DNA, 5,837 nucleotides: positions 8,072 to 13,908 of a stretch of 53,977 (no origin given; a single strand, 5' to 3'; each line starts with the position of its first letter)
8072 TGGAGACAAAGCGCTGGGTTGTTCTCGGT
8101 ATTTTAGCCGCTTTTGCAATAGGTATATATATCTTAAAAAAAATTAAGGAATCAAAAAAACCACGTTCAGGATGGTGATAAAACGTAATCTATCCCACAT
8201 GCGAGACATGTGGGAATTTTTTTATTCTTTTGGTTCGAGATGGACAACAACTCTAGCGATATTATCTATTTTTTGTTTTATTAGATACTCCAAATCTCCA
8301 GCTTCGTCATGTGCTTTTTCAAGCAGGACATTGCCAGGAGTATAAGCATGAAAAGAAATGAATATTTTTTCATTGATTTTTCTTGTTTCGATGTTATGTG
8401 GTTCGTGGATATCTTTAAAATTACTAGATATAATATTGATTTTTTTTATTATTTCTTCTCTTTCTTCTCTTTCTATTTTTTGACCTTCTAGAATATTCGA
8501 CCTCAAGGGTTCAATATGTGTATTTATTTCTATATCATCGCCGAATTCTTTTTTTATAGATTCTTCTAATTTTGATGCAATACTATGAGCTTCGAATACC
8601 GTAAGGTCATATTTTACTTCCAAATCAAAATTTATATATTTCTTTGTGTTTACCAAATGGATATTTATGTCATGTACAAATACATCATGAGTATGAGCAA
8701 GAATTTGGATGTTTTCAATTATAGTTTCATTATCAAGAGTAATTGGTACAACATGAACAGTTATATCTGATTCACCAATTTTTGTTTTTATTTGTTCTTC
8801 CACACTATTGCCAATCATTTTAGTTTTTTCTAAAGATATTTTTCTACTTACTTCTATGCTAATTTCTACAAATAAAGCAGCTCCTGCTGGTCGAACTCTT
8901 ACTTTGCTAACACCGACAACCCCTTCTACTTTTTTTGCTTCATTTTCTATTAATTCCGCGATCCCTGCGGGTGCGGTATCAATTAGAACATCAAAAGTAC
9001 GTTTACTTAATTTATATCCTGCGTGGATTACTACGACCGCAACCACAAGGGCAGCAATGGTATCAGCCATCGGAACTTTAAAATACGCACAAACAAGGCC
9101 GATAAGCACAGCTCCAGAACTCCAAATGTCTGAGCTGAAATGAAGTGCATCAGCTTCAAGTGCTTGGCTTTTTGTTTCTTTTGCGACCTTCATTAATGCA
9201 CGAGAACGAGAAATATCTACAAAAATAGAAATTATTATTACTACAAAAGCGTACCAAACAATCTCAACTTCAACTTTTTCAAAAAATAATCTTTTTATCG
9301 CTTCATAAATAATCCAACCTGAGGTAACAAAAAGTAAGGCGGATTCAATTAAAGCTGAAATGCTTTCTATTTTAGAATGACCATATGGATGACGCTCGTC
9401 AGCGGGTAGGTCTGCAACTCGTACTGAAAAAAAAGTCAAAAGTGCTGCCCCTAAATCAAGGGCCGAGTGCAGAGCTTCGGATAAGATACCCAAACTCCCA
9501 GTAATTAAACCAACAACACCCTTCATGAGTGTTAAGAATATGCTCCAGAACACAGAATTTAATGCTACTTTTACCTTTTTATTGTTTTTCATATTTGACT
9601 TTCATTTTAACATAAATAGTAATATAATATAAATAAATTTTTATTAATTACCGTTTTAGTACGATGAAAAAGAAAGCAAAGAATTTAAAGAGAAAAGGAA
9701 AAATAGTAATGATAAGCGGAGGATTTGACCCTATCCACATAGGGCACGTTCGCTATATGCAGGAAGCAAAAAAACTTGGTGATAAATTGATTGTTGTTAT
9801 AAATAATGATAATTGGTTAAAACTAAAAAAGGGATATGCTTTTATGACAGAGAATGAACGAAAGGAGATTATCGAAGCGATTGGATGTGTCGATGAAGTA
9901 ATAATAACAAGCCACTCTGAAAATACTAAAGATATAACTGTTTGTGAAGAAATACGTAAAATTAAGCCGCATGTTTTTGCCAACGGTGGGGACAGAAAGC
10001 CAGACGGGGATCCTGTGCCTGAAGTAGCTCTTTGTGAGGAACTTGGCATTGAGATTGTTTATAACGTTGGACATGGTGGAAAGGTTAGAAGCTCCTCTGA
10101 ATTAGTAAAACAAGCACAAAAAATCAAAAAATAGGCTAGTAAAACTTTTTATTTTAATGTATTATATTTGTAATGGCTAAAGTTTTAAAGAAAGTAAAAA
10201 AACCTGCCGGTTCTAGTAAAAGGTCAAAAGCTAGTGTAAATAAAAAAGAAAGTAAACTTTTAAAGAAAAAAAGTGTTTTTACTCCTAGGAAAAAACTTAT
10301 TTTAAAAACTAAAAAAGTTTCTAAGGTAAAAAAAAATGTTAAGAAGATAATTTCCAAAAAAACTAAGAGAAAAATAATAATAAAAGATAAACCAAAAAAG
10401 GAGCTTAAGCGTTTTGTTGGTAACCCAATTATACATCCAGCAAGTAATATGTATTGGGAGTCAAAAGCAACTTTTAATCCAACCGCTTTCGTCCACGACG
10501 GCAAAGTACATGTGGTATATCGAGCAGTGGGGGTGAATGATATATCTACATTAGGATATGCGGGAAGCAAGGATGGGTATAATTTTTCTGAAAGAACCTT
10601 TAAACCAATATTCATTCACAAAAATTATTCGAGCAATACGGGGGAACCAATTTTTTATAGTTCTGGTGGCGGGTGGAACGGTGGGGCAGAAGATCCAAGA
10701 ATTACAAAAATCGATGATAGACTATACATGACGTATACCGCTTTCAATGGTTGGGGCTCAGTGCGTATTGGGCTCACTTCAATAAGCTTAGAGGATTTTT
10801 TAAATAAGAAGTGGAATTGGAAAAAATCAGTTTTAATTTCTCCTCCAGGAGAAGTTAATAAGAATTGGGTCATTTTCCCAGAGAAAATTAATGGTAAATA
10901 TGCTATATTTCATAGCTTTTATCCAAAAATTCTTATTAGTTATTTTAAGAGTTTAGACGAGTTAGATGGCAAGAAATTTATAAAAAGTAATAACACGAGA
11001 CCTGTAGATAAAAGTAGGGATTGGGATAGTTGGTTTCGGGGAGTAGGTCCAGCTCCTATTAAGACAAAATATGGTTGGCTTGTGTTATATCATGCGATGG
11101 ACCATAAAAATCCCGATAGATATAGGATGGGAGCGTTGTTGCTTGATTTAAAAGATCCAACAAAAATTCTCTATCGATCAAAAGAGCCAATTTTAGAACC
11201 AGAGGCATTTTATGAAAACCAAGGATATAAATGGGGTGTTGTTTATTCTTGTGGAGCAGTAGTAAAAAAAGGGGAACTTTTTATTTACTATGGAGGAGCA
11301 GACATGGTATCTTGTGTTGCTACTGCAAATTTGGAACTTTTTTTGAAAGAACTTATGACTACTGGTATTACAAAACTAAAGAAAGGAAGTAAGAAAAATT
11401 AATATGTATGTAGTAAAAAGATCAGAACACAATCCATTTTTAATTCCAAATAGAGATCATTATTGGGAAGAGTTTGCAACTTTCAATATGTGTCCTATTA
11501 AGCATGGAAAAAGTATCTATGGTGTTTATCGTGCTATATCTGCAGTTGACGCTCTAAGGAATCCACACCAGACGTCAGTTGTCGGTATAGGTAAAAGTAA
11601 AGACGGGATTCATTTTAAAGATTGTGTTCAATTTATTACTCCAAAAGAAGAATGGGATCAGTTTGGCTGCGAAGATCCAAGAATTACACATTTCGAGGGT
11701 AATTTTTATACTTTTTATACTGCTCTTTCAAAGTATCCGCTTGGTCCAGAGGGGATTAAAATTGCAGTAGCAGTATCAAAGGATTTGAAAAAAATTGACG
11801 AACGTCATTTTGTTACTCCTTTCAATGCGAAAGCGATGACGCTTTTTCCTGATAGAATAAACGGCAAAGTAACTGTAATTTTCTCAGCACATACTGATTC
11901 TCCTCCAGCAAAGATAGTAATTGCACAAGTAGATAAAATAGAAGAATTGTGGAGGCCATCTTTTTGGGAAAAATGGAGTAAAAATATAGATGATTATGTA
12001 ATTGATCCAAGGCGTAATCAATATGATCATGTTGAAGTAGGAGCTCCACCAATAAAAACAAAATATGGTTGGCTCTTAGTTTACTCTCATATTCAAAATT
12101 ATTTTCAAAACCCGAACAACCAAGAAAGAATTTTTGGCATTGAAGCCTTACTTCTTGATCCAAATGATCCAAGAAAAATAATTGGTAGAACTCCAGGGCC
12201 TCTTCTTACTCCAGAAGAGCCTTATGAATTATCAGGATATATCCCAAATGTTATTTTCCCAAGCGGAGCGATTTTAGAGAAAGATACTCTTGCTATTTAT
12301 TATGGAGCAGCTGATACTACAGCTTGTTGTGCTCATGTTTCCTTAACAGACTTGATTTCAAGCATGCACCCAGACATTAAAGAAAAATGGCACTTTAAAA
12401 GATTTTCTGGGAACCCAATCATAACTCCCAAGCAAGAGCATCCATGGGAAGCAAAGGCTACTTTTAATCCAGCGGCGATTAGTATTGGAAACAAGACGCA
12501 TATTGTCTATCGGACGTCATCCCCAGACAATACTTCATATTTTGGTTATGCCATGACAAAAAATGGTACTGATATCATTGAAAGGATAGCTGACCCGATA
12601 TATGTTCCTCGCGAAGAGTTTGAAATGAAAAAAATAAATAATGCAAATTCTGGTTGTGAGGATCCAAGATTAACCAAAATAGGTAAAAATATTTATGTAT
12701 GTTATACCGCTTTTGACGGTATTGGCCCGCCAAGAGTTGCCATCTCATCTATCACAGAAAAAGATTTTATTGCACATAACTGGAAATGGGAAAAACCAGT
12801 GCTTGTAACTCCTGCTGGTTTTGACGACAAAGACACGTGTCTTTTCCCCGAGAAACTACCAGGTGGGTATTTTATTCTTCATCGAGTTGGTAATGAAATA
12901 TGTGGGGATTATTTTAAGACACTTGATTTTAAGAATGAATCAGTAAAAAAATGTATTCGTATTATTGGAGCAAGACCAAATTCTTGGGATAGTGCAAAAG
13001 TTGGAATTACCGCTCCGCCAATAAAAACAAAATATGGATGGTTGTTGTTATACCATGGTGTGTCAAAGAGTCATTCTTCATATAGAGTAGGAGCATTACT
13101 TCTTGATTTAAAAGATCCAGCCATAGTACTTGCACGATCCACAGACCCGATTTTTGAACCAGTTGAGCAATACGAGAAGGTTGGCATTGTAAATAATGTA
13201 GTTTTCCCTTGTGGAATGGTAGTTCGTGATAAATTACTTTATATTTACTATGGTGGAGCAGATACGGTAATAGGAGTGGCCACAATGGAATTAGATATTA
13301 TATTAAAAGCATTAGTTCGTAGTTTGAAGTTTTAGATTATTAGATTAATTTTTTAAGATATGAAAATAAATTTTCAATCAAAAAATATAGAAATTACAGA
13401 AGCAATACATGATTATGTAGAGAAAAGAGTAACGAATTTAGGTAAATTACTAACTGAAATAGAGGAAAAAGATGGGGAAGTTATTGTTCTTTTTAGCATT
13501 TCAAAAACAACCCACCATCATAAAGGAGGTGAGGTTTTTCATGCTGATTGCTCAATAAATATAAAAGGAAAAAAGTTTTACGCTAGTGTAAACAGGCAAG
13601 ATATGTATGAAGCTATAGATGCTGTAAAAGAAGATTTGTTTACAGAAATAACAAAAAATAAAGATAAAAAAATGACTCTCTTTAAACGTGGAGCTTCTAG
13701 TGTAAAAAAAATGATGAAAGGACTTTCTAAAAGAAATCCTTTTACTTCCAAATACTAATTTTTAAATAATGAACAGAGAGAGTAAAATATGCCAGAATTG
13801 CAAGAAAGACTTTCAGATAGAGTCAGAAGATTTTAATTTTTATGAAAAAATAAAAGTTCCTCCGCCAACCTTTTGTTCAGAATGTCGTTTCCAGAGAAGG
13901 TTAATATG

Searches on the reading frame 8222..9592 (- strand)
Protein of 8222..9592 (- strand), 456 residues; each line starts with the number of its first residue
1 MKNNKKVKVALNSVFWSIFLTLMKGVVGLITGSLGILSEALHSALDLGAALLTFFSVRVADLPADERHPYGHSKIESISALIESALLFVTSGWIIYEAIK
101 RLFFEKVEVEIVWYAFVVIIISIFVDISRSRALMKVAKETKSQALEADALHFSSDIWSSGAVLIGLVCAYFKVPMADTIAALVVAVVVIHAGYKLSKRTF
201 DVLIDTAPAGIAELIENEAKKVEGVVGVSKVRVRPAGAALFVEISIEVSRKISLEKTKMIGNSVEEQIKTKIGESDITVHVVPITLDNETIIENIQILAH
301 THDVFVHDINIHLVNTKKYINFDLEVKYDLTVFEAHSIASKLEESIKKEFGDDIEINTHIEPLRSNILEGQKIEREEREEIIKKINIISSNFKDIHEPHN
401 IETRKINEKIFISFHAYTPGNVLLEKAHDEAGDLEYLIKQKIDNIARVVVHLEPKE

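Call 59: search_protein_families(library=pfam, proteins=[window:8222-9592:-], max_evalue=0.0001)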
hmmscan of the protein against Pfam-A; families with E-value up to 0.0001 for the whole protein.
window:8222-9592:- (456 aa): 2 families
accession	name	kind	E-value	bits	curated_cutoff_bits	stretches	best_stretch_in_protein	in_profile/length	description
PF01545.26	Cation_efflux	-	1.1e-46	159.5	26.6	1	13-203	4-197/198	Cation efflux family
PF16916.11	ZT_dimer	-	1.4e-39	134.4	26.7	3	214-283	8-77/78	Dimerisation domain of Zinc Transporter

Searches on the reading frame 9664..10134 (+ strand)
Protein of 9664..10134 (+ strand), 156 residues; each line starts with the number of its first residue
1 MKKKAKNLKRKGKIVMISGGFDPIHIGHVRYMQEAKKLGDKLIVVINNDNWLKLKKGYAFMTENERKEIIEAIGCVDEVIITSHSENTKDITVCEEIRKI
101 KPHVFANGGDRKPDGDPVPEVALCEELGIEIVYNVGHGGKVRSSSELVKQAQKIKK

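Call 59: search_protein_families(library=pfam, proteins=[window:9664-10134:+], max_evalue=0.0001)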
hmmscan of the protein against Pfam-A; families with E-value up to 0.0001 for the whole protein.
window:9664-10134:+ (156 aa): 1 family
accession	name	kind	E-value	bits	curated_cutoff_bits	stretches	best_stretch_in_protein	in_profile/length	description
PF01467.32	CTP_transf_like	-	1.1e-15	58.5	21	1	18-110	3-89/133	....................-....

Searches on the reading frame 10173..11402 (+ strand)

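Call 59: search_protein_families(library=pfam, proteins=[window:10173-11402:+], max_evalue=0.0001)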
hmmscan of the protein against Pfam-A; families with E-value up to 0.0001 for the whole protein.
window:10173-11402:+ (409 aa): 1 family
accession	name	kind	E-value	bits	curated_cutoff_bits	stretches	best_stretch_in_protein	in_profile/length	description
PF04041.19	Glyco_hydro_130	-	1.1e-44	153.2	26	1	96-389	31-313/320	beta-1,4-mannooligosaccharide phosphorylase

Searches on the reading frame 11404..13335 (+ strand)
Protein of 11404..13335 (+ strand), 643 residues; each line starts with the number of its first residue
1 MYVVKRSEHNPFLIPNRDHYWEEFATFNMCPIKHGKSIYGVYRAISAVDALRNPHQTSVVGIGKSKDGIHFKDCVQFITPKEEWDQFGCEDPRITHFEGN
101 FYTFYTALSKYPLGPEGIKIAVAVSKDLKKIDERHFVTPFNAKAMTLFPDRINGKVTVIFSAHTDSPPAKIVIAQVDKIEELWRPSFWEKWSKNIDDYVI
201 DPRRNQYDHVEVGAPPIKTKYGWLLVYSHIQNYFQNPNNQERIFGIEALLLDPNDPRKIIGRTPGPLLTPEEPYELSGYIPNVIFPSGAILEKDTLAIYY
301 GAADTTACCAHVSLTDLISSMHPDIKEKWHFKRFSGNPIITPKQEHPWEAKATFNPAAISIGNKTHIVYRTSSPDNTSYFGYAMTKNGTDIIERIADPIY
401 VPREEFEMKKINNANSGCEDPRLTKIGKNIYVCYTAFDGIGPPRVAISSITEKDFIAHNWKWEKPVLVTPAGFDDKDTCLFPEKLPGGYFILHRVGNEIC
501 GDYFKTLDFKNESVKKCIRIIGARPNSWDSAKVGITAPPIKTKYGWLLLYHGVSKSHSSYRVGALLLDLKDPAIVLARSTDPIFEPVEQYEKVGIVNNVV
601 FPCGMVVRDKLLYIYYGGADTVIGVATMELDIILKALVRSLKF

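Call 59: search_protein_families(library=pfam, proteins=[window:11404-13335:+], max_evalue=0.0001)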
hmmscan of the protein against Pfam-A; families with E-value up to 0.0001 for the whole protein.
window:11404-13335:+ (643 aa): 1 family
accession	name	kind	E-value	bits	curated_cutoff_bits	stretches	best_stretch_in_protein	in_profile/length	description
PF04041.19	Glyco_hydro_130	-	2e-92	310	26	2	346-637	28-318/320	beta-1,4-mannooligosaccharide phosphorylase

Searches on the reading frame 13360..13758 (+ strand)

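Call 59: search_protein_families(library=pfam, proteins=[window:13360-13758:+], max_evalue=0.0001)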
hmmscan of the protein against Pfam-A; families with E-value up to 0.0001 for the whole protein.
window:13360-13758:+ (132 aa): 1 family
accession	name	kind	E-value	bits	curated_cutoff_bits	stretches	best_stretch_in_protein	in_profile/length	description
PF02482.25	Ribosomal_S30AE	-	4.1e-15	56.7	23.7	1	3-104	1-87/88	Sigma 54 modulation protein / S30EA ribosomal protein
